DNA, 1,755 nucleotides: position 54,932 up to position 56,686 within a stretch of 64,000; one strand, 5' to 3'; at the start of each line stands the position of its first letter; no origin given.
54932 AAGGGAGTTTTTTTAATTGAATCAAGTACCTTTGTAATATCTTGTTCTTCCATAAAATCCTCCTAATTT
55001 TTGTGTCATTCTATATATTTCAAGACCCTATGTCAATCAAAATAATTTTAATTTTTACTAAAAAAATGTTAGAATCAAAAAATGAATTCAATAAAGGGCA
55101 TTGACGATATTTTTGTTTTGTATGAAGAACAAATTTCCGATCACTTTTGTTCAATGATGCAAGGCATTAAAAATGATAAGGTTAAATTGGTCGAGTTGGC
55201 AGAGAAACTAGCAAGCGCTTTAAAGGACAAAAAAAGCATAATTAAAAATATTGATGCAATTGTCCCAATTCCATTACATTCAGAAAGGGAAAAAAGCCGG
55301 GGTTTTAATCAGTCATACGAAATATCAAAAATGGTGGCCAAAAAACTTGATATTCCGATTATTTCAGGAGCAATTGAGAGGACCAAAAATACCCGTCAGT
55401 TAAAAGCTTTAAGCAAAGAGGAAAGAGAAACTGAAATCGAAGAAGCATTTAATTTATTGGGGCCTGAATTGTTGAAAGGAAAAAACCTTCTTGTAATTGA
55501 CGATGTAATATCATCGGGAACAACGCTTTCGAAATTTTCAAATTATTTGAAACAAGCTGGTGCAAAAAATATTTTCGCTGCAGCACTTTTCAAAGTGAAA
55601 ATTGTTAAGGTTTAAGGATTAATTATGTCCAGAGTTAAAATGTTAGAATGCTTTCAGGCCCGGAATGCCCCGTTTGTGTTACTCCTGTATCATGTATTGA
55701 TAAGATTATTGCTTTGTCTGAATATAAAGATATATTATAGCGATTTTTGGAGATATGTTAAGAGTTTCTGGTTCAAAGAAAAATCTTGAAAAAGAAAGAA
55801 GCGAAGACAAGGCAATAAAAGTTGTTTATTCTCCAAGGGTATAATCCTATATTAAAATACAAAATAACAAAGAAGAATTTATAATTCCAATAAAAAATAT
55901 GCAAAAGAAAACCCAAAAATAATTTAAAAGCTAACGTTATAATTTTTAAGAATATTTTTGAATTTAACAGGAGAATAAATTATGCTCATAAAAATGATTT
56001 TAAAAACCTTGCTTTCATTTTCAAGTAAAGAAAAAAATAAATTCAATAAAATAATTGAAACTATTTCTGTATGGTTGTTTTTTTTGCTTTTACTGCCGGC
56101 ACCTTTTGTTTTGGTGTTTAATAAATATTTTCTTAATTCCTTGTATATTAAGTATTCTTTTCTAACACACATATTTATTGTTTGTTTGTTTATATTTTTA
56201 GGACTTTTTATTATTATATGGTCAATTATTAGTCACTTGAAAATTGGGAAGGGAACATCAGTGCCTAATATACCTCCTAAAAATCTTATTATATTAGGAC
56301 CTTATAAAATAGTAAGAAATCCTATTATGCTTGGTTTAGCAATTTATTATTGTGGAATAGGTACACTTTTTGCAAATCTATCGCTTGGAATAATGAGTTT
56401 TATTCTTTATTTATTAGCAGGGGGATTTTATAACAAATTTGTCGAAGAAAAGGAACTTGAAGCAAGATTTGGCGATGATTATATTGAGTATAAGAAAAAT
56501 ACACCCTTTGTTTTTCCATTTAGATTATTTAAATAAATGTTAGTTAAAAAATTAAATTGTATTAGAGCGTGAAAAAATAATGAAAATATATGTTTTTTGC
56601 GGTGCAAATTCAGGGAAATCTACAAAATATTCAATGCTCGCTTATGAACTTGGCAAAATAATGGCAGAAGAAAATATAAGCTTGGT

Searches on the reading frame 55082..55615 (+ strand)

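Call 12: search_protein_families(library=pfam, proteins=[window:55082-55615:+], max_evalue=0.00001)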
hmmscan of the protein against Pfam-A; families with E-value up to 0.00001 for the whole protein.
window:55082-55615:+ (177 aa): 1 family
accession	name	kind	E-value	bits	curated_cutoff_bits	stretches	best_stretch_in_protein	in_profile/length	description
PF00156.33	Pribosyltran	-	4.2e-10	39.6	26.3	1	81-171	43-125/158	Phosphoribosyl transferase domain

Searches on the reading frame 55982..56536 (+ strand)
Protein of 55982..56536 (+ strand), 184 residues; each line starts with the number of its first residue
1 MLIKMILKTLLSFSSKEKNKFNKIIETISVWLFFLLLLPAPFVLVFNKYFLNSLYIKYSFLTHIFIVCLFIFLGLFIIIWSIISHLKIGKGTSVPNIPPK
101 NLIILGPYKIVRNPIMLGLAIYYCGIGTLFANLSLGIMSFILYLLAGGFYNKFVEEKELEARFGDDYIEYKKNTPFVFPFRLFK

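Call 12: search_protein_families(library=pfam, proteins=[window:55982-56536:+], max_evalue=0.00001)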
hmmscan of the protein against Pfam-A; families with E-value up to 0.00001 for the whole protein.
window:55982-56536:+ (184 aa): 1 family
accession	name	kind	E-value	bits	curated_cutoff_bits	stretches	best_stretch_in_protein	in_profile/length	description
PF04191.18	PEMT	-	7.9e-07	29.9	25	1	66-165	5-104/105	Phospholipid methyltransferase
